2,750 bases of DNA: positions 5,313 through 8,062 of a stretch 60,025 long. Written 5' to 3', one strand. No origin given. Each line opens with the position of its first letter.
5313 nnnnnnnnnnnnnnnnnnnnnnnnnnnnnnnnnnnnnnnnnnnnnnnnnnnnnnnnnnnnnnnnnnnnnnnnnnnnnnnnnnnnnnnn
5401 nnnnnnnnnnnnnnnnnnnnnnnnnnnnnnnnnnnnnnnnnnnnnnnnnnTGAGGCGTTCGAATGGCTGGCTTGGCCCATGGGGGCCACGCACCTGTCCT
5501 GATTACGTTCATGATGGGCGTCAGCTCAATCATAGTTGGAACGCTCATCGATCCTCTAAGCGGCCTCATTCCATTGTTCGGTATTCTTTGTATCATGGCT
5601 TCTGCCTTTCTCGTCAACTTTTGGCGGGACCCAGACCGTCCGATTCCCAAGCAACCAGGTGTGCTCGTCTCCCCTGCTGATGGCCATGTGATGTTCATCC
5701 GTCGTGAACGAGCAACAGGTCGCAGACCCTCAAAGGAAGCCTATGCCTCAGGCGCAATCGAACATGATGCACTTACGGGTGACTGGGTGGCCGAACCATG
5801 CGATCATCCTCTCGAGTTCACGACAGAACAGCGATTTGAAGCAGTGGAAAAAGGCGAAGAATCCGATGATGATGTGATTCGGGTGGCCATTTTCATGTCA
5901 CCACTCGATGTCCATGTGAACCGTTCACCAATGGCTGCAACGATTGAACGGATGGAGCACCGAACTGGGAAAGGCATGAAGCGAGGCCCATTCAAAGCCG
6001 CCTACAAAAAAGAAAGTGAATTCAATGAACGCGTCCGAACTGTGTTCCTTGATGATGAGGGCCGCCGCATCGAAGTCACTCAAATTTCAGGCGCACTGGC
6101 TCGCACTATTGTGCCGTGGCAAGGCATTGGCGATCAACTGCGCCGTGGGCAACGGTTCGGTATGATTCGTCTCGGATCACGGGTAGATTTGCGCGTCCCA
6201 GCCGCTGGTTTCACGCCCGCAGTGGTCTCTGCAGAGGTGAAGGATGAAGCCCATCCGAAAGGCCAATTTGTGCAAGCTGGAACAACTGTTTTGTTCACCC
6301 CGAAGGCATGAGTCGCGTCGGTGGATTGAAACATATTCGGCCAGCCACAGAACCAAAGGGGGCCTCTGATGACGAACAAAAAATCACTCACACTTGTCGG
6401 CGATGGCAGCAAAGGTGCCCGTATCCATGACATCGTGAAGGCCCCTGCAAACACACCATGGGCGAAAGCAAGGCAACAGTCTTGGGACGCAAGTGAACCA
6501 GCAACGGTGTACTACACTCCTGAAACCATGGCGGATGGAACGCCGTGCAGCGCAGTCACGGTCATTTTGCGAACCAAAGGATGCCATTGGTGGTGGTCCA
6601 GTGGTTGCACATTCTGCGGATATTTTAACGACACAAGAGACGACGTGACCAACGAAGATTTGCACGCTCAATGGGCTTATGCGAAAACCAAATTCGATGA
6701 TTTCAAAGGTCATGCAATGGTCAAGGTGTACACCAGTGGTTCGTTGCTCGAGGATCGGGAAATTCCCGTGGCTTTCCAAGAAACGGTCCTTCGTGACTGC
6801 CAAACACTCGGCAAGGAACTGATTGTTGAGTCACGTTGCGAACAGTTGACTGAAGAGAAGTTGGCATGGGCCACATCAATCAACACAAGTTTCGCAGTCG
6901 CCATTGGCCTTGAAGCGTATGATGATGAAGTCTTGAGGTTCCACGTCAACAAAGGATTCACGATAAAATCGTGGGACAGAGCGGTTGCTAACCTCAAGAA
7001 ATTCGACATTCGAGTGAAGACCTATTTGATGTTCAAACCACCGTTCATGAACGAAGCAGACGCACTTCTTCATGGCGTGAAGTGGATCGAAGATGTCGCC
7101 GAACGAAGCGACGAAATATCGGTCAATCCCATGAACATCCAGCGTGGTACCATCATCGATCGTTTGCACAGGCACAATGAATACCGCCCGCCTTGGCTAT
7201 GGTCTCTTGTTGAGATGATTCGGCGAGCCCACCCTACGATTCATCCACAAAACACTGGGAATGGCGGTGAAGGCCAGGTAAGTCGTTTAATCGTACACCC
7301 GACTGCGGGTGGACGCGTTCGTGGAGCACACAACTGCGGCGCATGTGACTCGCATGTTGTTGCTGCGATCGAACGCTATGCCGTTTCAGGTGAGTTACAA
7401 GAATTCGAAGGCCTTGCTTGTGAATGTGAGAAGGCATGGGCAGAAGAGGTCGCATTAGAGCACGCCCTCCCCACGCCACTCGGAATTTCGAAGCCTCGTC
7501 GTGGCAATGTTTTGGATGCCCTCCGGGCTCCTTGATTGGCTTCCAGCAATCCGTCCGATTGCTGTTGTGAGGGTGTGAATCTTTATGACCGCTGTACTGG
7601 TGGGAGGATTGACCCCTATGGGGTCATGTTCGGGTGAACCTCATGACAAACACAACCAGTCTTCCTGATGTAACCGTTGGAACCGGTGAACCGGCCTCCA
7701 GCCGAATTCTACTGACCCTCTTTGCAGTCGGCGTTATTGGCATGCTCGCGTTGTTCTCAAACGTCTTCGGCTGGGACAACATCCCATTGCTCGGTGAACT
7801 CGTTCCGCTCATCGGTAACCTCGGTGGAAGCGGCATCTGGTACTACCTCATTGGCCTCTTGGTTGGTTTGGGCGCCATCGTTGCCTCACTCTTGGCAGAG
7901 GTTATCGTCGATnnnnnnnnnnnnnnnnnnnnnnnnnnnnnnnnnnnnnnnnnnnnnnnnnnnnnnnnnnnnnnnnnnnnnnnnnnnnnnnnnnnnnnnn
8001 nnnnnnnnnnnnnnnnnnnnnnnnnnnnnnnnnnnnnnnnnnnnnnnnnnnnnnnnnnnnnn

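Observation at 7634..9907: Polytopic membrane protein resembling a ligand-poor heme-copper-oxidase subunit I, fused to two canonical EF-hands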

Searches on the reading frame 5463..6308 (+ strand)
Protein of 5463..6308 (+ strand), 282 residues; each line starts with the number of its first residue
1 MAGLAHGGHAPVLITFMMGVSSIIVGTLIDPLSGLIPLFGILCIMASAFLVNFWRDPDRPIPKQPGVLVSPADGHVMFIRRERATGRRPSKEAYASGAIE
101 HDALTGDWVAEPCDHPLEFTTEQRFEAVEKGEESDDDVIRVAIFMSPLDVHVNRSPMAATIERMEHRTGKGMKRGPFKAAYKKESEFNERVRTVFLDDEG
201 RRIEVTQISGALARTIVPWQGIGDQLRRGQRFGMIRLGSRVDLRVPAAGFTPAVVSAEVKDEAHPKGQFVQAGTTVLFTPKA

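Call 3: search_protein_families(library=pfam, proteins=[window:5463-6308:+], max_evalue=1)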
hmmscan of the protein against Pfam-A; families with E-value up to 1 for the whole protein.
window:5463-6308:+ (282 aa): 1 family
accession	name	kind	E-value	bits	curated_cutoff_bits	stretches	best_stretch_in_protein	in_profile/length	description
PF02666.20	PS_Dcarbxylase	-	4.5e-34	118.3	22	1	48-276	3-196/198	Phosphatidylserine decarboxylase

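Call 4: search_protein_families(library=ncbifam, proteins=[window:5463-6308:+], max_evalue=1)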
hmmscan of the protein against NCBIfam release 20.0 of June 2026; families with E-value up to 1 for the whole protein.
window:5463-6308:+ (282 aa): 14 families
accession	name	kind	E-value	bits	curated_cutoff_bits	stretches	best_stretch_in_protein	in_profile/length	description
NF003678.0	PRK05305.1-2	equivalog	6.8e-46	156.3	225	2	127-254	80-201/218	phosphatidylserine decarboxylase family protein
NF003685.0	PRK05305.2-5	equivalog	2.5e-45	154.2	183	1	24-250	11-173/198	phosphatidylserine decarboxylase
NF003683.0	PRK05305.2-3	equivalog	2.7e-44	151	244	2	134-277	72-200/204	phosphatidylserine decarboxylase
NF003679.0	PRK05305.1-3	equivalog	7.1e-40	137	252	2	135-254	104-217/234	phosphatidylserine decarboxylase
NF038088.1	anchor_synt_D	exception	2.9e-39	134.6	240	2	135-278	67-193/194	protein sorting system archaetidylserine decarboxylase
TIGR00164.2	AS_decarb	equivalog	7.3e-39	133.3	230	2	135-248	83-190/215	archaetidylserine decarboxylase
NF003677.0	PRK05305.1-1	equivalog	2.4e-37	128.4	315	2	132-254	89-204/232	phosphatidylserine decarboxylase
NF003682.0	PRK05305.2-2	equivalog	1.5e-36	125.8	284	2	134-248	83-191/212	phosphatidylserine decarboxylase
NF003684.0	PRK05305.2-4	equivalog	3.7e-34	118.3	317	2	126-248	75-193/228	phosphatidylserine decarboxylase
NF003680.0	PRK05305.1-5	equivalog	2.6e-32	111.9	262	2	130-250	78-195/217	phosphatidylserine decarboxylase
NF003681.0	PRK05305.2-1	equivalog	1.3e-27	96.8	377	2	134-248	88-197/231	phosphatidylserine decarboxylase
TIGR00163.1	PS_decarb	equivalog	3e-06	26.5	111.75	2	139-205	90-156/243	archaetidylserine decarboxylase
NF003038.0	PRK03934.1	equivalog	0.0082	15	285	1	133-196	112-176/267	phosphatidylserine decarboxylase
NF002853.0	PRK03140.1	equivalog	0.031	13.6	307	0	141-244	129-231/262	phosphatidylserine decarboxylase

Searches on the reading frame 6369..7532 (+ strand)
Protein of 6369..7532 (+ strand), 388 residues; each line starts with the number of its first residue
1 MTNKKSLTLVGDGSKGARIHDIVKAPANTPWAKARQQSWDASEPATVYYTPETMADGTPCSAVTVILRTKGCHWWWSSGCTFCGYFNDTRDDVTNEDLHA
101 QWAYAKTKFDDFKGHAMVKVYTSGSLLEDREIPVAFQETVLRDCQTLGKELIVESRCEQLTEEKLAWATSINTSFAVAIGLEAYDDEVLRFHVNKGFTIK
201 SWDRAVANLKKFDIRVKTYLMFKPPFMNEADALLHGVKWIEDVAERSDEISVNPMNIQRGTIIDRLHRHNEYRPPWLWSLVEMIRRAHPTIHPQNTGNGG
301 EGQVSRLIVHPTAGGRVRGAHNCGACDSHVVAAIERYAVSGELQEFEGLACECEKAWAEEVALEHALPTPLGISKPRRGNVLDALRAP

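Call 3: search_protein_families(library=pfam, proteins=[window:6369-7532:+], max_evalue=1)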
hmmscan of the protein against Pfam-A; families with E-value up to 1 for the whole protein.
window:6369-7532:+ (388 aa): 1 family
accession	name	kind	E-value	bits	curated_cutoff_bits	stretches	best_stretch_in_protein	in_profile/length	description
PF04055.27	Radical_SAM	-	3.6e-05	24.4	29.5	1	79-231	10-158/166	Radical SAM superfamily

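Call 4: search_protein_families(library=ncbifam, proteins=[window:6369-7532:+], max_evalue=1)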
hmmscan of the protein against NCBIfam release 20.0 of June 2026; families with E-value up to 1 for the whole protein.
window:6369-7532:+ (388 aa): 5 families
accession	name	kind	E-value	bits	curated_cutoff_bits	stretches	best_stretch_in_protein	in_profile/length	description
TIGR01210.1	TIGR01210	equivalog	6.3e-86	288.4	212.15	1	54-366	7-308/313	archaeosine biosynthesis radical SAM protein RaSEA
TIGR01211.1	ELP3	subfamily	1.8e-05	23.4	350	1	151-288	195-330/522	tRNA uridine(34) 5-carboxymethylaminomethyl modification radical SAM/GNAT enzyme Elp3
TIGR01212.1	TIGR01212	equivalog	4.3e-05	22.8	180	1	127-273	90-233/302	tRNA modification radical SAM protein MnmL/YtqA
NF040542.1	rSAM_RCCLKC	equivalog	0.045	12.9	450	1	177-243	286-350/423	arsinothricin biosynthesis radical SAM protein ArsL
NF033739.1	intramemb_PrsW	equivalog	0.13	11.9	225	1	102-197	17-109/210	glutamic-type intramembrane protease PrsW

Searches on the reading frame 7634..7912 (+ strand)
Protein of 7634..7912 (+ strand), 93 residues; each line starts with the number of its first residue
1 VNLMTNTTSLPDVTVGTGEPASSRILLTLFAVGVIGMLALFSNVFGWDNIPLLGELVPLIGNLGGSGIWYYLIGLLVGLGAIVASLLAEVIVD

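Call 3: search_protein_families(library=pfam, proteins=[window:7634-7912:+], max_evalue=1)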
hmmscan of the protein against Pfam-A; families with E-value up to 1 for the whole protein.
window:7634-7912:+ (93 aa): 0 families

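Call 4: search_protein_families(library=ncbifam, proteins=[window:7634-7912:+], max_evalue=1)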
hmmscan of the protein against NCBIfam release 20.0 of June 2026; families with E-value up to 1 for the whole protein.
window:7634-7912:+ (93 aa): 0 families

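Call 65: search_solved_structures(query=A5, max_evalue=10)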
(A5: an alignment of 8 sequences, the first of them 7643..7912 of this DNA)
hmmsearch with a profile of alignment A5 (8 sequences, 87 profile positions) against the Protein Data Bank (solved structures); distinct sequences matched with E-value up to 10: 1.
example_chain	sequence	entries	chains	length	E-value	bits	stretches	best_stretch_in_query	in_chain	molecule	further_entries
7dqk_A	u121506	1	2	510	1.8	12.1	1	47-83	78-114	Protein DETOXIFICATION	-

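Call 83: search_protein_families(library=pfam, alignment_id=A5, max_evalue=10)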
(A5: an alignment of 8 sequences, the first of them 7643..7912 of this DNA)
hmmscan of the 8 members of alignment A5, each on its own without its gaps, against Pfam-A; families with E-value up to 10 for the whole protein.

A. member 1, window:7643-7912:+ (90 aa): 0 families

B. families by the number of members that match (of 8 scanned): 7 families
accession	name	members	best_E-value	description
PF20403.5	DUF6693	2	0.79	Family of unknown function (DUF6693)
PF14715.11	FixP_N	2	5.5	N-terminal domain of cytochrome oxidase-cbb3, FixP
PF09925.14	DUF2157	1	0.0058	Predicted membrane protein (DUF2157)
PF16935.10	Hol_Tox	1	0.022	Putative Holin-like Toxin (Hol-Tox)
PF13273.12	DUF4064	1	0.35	Protein of unknown function (DUF4064)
PF20990.2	DUF2207_C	1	0.52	Predicted membrane protein (DUF2207) C-terminal domain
PF18910.5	DUF5665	1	1.5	Domain of unknown function (DUF5665)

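Call 84: search_protein_families(library=ncbifam, alignment_id=A5, max_evalue=10)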
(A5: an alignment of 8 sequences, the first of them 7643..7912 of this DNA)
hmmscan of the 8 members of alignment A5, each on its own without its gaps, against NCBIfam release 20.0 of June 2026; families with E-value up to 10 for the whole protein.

A. member 1, window:7643-7912:+ (90 aa): 0 families

B. families by the number of members that match (of 8 scanned): 4 families
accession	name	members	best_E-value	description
NF038216.1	ABZJ_00895_fam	1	0.05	ABZJ_00895 family protein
NF049906.1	IncMemCPSIT0556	1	0.057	CPSIT_0556 family inclusion membrane protein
NF040861.1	pufA_517_ASD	1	0.071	light-harvesting antenna LH1, alpha subunit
NF053722.1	Cg1360_fam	1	0.66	Cg1360 family ATP-synthase-associated protein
